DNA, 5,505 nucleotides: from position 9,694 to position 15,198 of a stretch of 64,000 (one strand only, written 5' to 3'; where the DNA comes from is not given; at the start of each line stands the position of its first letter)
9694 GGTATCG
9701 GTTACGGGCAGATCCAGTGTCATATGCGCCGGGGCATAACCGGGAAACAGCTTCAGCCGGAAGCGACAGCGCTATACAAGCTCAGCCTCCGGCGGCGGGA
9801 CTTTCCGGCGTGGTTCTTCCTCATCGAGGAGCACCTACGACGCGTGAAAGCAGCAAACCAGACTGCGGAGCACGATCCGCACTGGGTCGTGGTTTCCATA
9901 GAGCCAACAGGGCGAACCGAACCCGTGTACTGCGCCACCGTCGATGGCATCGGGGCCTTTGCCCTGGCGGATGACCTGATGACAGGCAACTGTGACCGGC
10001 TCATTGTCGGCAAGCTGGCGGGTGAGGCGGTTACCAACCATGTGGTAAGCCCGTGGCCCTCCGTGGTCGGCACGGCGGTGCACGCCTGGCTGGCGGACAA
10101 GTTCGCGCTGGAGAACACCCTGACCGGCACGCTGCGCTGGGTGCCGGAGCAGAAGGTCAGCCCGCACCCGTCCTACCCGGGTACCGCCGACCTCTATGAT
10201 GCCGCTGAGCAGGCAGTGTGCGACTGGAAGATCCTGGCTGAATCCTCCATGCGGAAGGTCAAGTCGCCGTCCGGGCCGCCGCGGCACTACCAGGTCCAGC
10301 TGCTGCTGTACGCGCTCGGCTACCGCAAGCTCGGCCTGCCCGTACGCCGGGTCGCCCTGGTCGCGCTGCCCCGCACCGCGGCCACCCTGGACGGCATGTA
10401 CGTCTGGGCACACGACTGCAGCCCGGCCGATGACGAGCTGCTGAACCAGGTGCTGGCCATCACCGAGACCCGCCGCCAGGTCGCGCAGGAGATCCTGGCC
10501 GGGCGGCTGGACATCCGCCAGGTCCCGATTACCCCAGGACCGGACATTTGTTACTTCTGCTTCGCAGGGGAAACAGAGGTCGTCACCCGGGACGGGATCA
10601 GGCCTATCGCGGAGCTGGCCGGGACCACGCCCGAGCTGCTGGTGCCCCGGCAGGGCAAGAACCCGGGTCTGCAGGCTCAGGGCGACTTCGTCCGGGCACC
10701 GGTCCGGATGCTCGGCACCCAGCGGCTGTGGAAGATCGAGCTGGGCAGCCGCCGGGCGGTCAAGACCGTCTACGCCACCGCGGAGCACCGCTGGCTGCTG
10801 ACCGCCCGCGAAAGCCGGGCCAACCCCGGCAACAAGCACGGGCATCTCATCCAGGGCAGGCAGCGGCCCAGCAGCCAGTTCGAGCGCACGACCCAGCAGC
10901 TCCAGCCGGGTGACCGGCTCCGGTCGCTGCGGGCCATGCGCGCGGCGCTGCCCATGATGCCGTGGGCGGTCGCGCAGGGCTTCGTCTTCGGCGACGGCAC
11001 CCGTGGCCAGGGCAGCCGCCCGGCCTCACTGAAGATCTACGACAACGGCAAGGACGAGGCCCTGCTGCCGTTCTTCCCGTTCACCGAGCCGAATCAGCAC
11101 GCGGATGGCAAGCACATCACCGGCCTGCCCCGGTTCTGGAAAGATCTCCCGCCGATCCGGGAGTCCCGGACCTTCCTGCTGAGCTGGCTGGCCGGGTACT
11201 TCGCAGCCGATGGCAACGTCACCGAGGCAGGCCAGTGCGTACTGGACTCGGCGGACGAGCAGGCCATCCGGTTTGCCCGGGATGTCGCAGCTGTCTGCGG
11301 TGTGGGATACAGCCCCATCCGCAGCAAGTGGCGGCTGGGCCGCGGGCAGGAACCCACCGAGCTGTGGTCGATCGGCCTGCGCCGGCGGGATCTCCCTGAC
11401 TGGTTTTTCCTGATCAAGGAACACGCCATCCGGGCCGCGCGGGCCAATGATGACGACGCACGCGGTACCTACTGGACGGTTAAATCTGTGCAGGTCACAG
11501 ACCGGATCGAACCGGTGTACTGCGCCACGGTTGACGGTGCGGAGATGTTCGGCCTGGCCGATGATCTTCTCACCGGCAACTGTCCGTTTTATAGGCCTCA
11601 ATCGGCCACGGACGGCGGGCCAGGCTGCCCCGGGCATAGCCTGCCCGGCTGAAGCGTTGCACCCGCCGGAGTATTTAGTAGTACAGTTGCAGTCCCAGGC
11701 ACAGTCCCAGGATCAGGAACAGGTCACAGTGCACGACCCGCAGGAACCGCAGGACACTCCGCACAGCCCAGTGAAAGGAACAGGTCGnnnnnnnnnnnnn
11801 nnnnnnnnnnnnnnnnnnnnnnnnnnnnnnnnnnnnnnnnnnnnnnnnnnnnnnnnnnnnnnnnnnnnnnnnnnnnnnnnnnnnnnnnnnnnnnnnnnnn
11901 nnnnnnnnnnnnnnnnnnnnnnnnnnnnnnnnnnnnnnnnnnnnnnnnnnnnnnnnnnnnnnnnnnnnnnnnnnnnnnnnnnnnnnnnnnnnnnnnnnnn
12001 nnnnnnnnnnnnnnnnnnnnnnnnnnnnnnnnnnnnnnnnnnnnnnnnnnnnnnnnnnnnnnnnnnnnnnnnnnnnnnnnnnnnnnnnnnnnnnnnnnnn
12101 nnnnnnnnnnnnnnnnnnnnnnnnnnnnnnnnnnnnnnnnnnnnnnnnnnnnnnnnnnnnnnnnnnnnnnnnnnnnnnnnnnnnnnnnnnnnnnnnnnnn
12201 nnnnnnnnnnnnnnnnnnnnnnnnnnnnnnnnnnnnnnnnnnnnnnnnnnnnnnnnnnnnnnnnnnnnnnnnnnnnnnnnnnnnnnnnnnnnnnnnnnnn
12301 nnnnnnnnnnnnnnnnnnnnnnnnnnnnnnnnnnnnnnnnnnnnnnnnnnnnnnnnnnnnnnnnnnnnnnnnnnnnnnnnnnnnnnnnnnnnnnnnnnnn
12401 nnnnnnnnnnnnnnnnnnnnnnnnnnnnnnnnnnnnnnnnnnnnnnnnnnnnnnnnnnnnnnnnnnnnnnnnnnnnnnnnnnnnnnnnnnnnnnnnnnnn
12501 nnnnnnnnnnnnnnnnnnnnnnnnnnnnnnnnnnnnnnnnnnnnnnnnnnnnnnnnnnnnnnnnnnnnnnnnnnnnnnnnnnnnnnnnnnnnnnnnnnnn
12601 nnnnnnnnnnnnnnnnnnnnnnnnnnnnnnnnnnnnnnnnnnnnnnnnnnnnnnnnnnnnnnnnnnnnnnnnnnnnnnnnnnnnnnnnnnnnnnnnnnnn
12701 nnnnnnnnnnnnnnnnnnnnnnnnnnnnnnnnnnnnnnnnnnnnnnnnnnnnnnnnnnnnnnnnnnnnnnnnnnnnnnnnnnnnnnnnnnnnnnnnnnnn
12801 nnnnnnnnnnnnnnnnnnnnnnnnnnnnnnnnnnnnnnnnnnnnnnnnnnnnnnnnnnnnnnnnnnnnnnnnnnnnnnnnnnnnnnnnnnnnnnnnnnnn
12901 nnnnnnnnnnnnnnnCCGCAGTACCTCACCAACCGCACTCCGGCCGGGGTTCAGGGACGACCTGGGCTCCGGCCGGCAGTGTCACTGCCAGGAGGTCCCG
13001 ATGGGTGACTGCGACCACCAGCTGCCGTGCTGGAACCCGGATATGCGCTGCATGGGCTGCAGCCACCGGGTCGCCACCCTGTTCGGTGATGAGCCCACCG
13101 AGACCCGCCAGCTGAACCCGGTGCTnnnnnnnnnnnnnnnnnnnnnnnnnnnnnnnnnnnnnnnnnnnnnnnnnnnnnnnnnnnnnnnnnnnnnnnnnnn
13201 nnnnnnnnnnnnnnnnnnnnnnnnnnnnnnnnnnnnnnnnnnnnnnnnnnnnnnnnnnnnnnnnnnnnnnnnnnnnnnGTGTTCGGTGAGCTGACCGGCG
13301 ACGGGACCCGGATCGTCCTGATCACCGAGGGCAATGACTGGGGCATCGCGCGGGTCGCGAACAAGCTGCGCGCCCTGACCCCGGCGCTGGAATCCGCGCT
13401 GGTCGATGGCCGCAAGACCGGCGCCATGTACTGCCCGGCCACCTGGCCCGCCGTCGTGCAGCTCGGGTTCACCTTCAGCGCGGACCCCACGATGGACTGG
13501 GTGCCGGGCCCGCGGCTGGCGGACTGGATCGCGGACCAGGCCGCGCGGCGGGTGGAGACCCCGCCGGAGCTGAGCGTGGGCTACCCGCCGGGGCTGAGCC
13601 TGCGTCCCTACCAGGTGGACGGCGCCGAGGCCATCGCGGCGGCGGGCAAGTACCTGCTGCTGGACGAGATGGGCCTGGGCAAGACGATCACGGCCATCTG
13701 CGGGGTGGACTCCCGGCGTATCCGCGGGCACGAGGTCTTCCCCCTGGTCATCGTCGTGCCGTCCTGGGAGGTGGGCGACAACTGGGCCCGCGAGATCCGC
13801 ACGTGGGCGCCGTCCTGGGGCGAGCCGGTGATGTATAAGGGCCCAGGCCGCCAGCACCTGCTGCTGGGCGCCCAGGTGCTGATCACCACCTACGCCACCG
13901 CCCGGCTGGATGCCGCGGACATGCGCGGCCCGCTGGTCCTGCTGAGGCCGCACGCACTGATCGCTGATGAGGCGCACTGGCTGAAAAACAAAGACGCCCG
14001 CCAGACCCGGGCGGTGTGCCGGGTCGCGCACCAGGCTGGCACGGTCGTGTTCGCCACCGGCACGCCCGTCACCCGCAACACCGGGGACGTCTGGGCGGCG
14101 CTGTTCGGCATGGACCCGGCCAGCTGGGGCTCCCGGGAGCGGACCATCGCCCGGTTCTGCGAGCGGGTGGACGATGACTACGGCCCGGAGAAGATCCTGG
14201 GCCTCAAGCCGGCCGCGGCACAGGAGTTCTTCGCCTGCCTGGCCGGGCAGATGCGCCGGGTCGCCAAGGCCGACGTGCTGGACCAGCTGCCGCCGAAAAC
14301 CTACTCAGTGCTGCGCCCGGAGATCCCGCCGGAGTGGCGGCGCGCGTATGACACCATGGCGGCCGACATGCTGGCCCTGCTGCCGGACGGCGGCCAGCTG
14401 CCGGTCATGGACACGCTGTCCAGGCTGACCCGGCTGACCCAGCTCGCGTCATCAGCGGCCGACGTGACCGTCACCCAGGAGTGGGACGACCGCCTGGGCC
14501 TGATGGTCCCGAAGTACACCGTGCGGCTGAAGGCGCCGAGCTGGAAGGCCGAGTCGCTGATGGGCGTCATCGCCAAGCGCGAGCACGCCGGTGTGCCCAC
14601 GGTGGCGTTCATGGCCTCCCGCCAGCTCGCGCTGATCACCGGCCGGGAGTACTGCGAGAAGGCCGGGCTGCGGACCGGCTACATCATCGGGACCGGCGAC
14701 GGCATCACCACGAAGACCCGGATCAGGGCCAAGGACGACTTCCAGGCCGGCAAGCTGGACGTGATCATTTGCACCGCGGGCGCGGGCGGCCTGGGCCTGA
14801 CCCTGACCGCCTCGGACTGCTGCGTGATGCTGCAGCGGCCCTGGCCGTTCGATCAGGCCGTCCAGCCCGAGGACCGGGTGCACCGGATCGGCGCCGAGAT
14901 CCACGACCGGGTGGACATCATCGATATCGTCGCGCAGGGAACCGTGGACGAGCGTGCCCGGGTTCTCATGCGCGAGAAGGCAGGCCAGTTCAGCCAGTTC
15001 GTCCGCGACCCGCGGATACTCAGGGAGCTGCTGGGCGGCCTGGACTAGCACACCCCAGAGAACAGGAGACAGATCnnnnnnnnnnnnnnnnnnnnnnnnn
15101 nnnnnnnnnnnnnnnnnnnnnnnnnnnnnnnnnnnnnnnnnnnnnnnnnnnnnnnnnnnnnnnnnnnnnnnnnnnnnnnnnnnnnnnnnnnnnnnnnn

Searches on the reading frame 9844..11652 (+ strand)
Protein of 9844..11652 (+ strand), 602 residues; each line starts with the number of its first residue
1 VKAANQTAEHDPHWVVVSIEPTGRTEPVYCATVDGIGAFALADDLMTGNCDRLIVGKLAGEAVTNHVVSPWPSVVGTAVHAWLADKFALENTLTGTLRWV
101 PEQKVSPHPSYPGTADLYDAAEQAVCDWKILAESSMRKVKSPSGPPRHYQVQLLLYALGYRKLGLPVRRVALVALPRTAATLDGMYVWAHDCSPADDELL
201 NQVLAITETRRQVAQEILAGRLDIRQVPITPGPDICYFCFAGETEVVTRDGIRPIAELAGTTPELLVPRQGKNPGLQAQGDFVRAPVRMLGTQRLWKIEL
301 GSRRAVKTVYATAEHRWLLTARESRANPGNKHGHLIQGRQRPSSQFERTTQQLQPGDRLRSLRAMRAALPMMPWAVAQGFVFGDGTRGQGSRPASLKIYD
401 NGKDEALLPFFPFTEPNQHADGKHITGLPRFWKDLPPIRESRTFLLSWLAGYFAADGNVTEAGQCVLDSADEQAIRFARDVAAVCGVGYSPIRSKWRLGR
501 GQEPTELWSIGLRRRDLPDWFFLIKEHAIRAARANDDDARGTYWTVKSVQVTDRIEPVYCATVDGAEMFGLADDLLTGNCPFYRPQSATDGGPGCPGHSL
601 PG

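Call 9: search_protein_families(library=phrogs, proteins=[window:9844-11652:+], max_evalue=0.001)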
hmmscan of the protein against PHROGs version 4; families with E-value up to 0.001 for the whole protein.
window:9844-11652:+ (602 aa): 2 families
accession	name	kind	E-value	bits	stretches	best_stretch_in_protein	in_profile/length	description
phrog_1674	-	DNA, RNA and nucleotide metabolism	2.9e-37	129.4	1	48-240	60-257/276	exonuclease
phrog_29210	-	unknown function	9.4e-12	46.5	1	113-211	2-95/151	-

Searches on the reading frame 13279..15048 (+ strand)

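Call 9: search_protein_families(library=phrogs, proteins=[window:13279-15048:+], max_evalue=0.001)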
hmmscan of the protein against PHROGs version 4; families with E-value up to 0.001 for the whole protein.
window:13279-15048:+ (589 aa): 5 families
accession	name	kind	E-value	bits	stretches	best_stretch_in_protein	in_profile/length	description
phrog_62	-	DNA, RNA and nucleotide metabolism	1.8e-70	238.9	1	68-576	674-1134/1881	DNA helicase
phrog_29996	-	unknown function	2.3e-16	60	2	108-274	724-886/1189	-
phrog_16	-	DNA, RNA and nucleotide metabolism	2.3e-09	37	1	102-270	267-423/986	DNA helicase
phrog_1685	-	unknown function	1.1e-06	27.2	0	485-575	1460-1549/2278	-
phrog_11801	-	other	0.0009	17.4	0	105-176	864-933/2269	DNA methyltransferase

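Call 20: search_protein_families(library=pfam, proteins=[window:13279-15048:+], max_evalue=0.01)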
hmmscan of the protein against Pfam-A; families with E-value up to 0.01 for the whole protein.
window:13279-15048:+ (589 aa): 4 families
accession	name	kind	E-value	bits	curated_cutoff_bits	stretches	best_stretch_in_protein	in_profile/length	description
PF00176.29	SNF2-rel_dom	-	4.1e-24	85.6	24.9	1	126-386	21-281/290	SNF2-related domain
PF00271.37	Helicase_C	-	6.5e-10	39.7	23.5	1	423-538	2-110/110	Helicase conserved C-terminal domain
PF04851.21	ResIII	-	1.4e-05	25.5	22.5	1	106-247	2-147/164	Type III restriction enzyme, res subunit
PF00270.35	DEAD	-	0.0041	17.3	26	1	110-266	2-162/167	DEAD/DEAH box helicase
